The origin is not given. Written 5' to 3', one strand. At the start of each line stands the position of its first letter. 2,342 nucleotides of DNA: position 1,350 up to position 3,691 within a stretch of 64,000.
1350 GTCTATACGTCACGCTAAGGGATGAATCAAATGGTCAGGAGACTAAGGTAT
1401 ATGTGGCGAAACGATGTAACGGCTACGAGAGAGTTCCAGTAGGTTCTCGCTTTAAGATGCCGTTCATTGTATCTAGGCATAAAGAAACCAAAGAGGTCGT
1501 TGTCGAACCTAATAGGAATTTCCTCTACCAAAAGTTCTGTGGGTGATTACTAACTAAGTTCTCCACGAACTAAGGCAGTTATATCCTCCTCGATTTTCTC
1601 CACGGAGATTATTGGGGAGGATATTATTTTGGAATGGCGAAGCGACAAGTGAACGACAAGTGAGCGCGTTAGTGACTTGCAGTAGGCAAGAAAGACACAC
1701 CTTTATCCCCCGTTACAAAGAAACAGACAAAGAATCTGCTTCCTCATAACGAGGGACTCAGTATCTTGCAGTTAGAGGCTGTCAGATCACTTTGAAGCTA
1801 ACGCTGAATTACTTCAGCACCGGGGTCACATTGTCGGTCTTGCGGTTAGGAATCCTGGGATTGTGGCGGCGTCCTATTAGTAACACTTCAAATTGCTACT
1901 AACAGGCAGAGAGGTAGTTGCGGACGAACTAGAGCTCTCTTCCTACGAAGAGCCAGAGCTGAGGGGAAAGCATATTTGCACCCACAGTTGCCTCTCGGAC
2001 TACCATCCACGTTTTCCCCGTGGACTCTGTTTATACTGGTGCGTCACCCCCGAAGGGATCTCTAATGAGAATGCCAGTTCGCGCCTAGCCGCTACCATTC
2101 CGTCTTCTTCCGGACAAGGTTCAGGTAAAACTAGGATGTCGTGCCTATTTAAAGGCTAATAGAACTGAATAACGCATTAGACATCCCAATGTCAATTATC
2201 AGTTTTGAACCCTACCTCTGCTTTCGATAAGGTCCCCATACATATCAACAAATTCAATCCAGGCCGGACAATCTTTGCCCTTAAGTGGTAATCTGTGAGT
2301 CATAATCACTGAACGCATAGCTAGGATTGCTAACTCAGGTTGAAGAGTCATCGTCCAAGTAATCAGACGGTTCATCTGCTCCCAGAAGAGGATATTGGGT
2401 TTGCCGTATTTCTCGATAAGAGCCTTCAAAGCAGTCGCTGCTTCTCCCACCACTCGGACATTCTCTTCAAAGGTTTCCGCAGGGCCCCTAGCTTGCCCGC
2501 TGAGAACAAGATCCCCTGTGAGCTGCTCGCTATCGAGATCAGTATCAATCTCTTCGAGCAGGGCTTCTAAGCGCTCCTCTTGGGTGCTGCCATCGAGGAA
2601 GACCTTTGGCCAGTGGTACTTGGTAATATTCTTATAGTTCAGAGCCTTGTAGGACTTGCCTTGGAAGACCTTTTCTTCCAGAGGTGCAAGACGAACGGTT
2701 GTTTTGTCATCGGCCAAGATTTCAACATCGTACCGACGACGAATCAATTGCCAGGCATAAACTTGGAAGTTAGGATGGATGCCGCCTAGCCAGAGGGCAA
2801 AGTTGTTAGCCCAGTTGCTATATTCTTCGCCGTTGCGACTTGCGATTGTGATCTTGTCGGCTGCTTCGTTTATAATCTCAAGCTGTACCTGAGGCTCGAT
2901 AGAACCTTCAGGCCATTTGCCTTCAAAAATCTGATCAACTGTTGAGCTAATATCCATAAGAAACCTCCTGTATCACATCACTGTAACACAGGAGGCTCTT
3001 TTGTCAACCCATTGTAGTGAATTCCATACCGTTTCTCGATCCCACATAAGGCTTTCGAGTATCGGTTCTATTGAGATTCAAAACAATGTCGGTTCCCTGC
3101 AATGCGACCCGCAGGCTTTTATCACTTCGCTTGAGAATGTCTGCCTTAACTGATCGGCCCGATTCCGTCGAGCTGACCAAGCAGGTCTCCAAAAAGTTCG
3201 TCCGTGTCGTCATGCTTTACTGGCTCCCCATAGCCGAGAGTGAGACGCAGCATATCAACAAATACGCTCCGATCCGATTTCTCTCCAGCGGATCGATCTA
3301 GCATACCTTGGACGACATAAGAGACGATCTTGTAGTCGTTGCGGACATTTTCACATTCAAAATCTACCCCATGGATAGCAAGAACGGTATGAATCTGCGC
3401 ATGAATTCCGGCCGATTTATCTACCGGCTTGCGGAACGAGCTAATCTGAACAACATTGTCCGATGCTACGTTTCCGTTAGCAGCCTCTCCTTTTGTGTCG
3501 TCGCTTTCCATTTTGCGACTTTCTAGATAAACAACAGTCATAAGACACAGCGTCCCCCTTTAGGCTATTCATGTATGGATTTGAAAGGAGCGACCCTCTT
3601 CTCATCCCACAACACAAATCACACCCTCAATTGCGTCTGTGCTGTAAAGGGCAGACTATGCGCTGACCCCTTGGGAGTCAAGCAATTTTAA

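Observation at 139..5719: Translation and proteostasis gene block: bS21, IF3 and ClpX encoded by a phage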

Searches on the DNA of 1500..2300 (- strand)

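Call 54: search_rna_families(source=window, start=1500, end=2300, threshold=evalue, max_evalue=10, show_alignments=3)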
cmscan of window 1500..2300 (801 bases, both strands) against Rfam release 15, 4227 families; matches with E-value up to 10: 9.
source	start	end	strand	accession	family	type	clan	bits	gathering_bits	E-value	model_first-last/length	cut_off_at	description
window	1690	1770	-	RF03603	mir-4899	Gene; miRNA;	-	24.3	85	0.036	1-87/87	no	mir-4899 microRNA precursor family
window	1699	1800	-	RF00566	SNORA35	Gene; snRNA; snoRNA; HACA-box;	CL00034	19.6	39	0.36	1-129/129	no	Small nucleolar RNA SNORA35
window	1576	1629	+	RF03173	mir-4504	Gene; miRNA;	-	19.2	104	0.59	1-92/92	no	mir-4504 microRNA precursor family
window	1705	1757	-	RF03802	MIR5649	Gene; miRNA;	-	18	100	1.4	1-101/101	no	MIR5649 microRNA precursor family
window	1703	1759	-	RF03879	mir-2831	Gene; miRNA;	-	17.1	90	2.4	1-75/75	no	mir-2831 microRNA precursor family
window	1691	1768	-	RF03237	MIR6425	Gene; miRNA;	-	15.2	142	5.2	1-125/125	no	MIR6425 microRNA precursor family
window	1954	2029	-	RF01835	HIV_FS2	Cis-reg; frameshift_element;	-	14.5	44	8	1-45/45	no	ribosomal frameshift site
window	1717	1875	-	RF02156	NPPA-AS1_1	Gene; lncRNA;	-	13.8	45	5.7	1-176/176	no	NPPA antisense RNA 1 conserved region 1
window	2124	2232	+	RF01965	RMST_4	Gene; lncRNA;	-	13.7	40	8.9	1-108/108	no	Rhabdomyosarcoma 2 associated transcript conserved region 4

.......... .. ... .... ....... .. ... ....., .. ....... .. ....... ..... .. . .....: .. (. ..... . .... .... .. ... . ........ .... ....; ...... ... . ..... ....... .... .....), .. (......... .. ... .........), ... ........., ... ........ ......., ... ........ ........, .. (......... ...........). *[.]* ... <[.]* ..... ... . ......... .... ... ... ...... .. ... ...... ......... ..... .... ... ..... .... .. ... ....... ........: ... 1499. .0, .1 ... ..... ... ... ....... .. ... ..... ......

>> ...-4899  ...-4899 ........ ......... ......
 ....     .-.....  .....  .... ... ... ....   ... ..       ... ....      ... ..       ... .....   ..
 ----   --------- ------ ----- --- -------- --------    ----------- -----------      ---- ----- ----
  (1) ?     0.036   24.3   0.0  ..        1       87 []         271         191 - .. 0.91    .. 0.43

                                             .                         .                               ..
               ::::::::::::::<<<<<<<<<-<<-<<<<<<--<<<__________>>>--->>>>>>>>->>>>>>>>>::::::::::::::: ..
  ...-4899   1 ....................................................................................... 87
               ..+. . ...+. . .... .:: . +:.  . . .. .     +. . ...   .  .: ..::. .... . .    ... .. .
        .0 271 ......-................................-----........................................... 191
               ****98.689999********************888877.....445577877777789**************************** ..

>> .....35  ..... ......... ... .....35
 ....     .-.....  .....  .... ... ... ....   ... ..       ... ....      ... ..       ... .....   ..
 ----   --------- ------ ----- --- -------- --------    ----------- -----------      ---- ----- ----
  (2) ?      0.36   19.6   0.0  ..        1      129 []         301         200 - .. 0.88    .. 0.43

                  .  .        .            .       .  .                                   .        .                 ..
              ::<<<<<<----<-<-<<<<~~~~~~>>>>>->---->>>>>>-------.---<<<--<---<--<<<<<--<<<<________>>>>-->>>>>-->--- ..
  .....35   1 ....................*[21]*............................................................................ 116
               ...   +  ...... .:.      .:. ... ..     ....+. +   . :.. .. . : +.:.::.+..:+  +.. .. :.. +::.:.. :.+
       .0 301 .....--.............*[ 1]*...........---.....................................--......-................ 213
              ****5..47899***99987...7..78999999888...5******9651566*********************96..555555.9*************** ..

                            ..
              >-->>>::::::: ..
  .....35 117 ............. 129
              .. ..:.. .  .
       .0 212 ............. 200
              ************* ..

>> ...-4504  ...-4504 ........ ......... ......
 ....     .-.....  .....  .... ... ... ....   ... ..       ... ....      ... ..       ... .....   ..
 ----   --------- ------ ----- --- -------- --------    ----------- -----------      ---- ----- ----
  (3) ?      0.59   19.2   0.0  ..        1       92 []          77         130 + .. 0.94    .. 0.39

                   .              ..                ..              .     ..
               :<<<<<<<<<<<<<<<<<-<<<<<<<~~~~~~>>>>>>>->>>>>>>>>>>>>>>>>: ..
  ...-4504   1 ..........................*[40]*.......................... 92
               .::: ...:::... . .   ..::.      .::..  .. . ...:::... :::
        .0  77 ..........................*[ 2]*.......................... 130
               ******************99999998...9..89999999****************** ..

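Call 64: build_rna_model(alignment_id=A5, structure=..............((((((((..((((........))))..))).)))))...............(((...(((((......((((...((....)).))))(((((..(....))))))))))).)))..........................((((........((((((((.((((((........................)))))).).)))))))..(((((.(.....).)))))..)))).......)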
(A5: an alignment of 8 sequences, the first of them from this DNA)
Model R1 built from alignment A5 (8 sequences, 257 columns); structure: as given.
model positions 245; base pairs 56; branch points 4; effective number of sequences 1.88; information 0.589 bits per position. Calibrated on 0.2 Mb of random sequence (short: E-values are rough).
structure used (alignment columns):
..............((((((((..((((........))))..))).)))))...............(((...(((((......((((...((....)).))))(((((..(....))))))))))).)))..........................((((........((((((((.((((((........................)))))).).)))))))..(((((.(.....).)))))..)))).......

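Call 66: search_with_rna_model(model_id=R1, sources=[window, L001, L002, L184, L003, L008, L009, L010, L011, L012, L004, L005, L006, L007, L177, L181, L183], max_evalue=10, show_alignments=0)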
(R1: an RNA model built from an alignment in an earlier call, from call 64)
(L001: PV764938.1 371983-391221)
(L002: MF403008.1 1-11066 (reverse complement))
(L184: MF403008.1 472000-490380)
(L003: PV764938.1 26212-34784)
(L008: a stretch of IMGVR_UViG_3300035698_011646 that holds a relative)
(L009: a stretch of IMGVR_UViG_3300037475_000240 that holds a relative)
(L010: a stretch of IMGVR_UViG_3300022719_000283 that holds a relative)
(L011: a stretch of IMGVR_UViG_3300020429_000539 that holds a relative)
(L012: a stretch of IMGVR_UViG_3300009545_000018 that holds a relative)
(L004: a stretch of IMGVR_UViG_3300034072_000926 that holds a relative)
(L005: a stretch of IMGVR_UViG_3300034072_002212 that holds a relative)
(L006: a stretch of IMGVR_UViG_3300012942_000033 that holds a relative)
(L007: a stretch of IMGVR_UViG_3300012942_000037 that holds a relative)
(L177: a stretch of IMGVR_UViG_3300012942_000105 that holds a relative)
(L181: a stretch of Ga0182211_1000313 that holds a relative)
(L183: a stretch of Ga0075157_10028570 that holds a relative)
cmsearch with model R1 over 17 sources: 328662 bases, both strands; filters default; matches with E-value up to 10: 10.
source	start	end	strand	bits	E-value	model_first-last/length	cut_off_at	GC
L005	12622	12865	+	255.2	3.3e-75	1-245/245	no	0.54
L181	10606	10850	-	247.9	5.1e-73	1-245/245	no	0.47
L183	673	911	-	247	9.9e-73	1-245/245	no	0.49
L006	12638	12879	+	243.9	8.6e-72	1-245/245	no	0.49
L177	655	891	+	222.8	2e-65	1-245/245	no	0.5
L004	12476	12725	+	220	1.5e-64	1-245/245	no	0.48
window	1671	1921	-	214.1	8.6e-63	1-245/245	no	0.47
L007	12695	12932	+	177.6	9.7e-52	1-245/245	no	0.5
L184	18003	18081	-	26.1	6.4e-06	156-234/245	no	0.3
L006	12777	12852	-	14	0.031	158-234/245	no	0.39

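Call 67: search_with_rna_model(model_id=R1, source=L001, start=10800, end=17800, filters=off, max_evalue=10, show_alignments=2)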
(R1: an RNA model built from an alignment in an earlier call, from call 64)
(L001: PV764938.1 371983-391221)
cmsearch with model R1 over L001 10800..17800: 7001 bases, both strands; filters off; matches with E-value up to 10: 12.
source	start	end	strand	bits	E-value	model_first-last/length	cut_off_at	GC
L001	13852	13904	+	14.9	0.00034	164-211/245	no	0.47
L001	13455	13488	-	4.9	0.36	169-206/245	no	0.35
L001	16254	16269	-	3.7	0.86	86-101/245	no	0.62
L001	13852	13904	-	3.3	1.1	164-211/245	no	0.47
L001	13455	13488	+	3.1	1.3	169-206/245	no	0.35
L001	14295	14329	-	1.6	3.7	17-49/245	no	0.54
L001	11595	11694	-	1.6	3.7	1-245/245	no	0.43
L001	16735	16755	+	1.5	4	1-245/245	no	0.52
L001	12678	12819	+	0.9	5.8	1-245/245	no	0.51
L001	16699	16718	-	0.5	7.9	84-103/245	no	0.3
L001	12423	12454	+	0.3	8.7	18-48/245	no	0.31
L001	11383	11403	-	0.2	9.4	212-232/245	no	0.38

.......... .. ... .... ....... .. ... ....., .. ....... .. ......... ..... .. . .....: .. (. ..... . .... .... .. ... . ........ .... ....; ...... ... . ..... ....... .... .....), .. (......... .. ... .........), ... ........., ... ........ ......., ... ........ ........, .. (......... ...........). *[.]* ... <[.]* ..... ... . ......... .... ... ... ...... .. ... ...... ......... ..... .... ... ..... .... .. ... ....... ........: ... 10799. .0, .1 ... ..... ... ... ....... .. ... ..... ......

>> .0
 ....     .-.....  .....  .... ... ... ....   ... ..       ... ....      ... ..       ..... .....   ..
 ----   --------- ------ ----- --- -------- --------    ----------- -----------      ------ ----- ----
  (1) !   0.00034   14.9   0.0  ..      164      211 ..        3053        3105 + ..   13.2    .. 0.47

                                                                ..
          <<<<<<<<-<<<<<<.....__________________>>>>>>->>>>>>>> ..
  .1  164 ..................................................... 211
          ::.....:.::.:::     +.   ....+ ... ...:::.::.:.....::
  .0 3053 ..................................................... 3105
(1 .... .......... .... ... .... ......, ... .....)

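Call 68: search_with_rna_model(model_id=R1, source=L184, start=17000, end=18381, filters=off, max_evalue=10, show_alignments=2)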
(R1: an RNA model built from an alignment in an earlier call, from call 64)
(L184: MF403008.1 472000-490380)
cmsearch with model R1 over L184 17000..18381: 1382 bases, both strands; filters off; matches with E-value up to 10: 18.
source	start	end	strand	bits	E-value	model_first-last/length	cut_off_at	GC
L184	18003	18081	-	26.1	2.7e-08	156-234/245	no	0.3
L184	18026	18073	+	13.3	0.0002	164-211/245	no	0.4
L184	17990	18010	+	1.9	0.6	212-232/245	no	0.14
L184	17818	17849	+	1.2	0.94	172-203/245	no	0.19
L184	18273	18294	+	0.7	1.3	22-43/245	no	0.45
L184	18155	18199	-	0.5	1.5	76-121/245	no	0.4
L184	17803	17823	-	0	2.2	212-232/245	no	0.33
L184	17958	17988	+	-0.6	3.4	173-203/245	no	0.1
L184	17546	17568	-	-1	4.3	21-44/245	no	0.39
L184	18138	18157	+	-1.1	4.7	1-245/245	no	0.35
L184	17411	17433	-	-1.2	5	1-245/245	no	0.26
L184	17964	17979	-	-1.3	5.3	104-119/245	no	0.12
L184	17907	17936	+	-1.4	5.6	173-202/245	no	0.33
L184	18297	18320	+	-1.4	5.8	1-245/245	no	0.25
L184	17903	17923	-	-1.5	6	212-232/245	no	0.33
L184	17074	17101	+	-1.9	8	1-245/245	no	0.32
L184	17519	17538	-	-2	8.9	1-245/245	no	0.45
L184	18104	18124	-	-2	9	1-245/245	no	0.43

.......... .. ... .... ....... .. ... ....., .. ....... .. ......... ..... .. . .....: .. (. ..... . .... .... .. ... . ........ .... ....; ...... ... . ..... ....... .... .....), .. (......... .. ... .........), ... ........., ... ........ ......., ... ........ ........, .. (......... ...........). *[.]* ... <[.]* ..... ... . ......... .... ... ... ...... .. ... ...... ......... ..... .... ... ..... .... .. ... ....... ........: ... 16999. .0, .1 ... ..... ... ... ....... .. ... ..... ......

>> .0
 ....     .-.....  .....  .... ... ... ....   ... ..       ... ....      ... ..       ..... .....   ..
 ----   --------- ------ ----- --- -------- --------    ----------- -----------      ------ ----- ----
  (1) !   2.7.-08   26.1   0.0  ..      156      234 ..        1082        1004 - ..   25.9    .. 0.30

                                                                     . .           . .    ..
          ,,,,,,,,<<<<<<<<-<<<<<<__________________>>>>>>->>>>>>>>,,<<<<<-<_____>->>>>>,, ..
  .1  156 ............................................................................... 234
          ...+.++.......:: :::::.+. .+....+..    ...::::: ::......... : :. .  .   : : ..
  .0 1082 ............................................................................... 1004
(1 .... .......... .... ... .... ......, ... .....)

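Call 77: search_with_rna_model(model_id=R1, sources=[L185, L186, L187, L188], max_evalue=0.01, show_alignments=0)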
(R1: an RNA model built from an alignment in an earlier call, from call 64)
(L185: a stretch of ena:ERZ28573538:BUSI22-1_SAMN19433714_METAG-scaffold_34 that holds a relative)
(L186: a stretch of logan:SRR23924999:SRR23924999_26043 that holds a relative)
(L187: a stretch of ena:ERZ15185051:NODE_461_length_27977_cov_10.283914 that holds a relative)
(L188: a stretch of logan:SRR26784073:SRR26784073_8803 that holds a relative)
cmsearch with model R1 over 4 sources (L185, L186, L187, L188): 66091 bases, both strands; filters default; matches with E-value up to 0.01: 3.
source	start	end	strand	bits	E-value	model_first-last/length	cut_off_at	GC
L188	11152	11409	+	161.8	1.2e-47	1-245/245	no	0.51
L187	10278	10518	+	115.9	8.8e-34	1-245/245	no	0.49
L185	12146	12315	+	17.9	0.00041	1-245/245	no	0.38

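Call 78: search_with_rna_model(model_id=R1, sources=[window, L004, L005, L006, L007, L177, L181, L183, L187, L188], max_evalue=1e-10, make_alignment=true)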
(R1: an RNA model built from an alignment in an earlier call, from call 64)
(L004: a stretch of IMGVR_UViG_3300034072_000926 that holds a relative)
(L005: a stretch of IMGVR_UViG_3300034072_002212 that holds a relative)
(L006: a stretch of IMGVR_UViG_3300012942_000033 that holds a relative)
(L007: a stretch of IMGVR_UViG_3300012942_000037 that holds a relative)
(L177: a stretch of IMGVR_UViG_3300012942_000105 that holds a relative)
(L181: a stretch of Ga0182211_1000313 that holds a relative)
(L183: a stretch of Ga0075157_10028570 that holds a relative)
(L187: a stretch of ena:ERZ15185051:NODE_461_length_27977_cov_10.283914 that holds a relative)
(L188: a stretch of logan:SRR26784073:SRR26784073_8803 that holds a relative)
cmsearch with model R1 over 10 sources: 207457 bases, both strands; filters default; matches with E-value up to 1e-10: 10.
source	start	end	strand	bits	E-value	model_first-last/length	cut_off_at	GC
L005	12622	12865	+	255.2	2.1e-75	1-245/245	no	0.54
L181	10606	10850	-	247.9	3.2e-73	1-245/245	no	0.47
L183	673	911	-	247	6.3e-73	1-245/245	no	0.49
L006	12638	12879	+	243.9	5.5e-72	1-245/245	no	0.49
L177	655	891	+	222.8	1.3e-65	1-245/245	no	0.5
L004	12476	12725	+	220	9.3e-65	1-245/245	no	0.48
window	1671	1921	-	214.1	5.4e-63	1-245/245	no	0.47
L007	12695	12932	+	177.6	6.1e-52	1-245/245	no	0.5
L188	11152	11409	+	161.8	3.7e-47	1-245/245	no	0.51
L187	10278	10518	+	115.9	2.8e-33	1-245/245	no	0.49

Alignment A8: 10 matches aligned to the model, 298 columns, each read 5' to 3' on its own strand. Consensus structure (alignment columns), stored with it:
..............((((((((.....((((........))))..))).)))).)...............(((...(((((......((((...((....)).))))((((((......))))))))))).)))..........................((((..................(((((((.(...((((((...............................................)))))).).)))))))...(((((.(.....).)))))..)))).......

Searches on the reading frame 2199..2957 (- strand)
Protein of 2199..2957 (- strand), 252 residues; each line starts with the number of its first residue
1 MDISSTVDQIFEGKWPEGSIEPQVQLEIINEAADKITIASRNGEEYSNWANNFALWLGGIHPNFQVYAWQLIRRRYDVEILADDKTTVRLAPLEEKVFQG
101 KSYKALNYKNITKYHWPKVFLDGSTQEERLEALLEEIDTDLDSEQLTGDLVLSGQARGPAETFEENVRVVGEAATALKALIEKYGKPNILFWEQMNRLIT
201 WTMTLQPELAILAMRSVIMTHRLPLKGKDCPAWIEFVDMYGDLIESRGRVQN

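Call 3: search_protein_families(library=pfam, proteins=[window:2199-2957:-], max_evalue=0.01)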
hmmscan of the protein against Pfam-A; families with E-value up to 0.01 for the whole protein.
window:2199-2957:- (252 aa): 0 families

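Call 4: search_protein_families(library=ncbifam, proteins=[window:2199-2957:-], max_evalue=0.01)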
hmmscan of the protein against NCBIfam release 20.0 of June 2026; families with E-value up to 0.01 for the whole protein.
window:2199-2957:- (252 aa): 0 families

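Call 9: search_protein_families(library=phrogs, proteins=[window:2199-2957:-], max_evalue=0.001)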
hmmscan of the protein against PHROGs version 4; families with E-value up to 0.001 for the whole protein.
window:2199-2957:- (252 aa): 0 families

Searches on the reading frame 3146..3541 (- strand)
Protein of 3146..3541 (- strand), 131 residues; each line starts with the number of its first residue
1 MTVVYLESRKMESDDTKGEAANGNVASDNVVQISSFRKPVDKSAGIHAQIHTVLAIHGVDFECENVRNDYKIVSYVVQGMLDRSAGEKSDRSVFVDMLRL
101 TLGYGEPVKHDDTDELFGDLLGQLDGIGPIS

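Call 3: search_protein_families(library=pfam, proteins=[window:3146-3541:-], max_evalue=0.01)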
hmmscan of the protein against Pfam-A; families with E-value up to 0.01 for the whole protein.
window:3146-3541:- (131 aa): 0 families

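Call 4: search_protein_families(library=ncbifam, proteins=[window:3146-3541:-], max_evalue=0.01)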
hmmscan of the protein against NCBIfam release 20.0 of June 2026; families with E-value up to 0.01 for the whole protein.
window:3146-3541:- (131 aa): 0 families

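Call 9: search_protein_families(library=phrogs, proteins=[window:3146-3541:-], max_evalue=0.001)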
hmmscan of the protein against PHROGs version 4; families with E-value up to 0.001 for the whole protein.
window:3146-3541:- (131 aa): 0 families
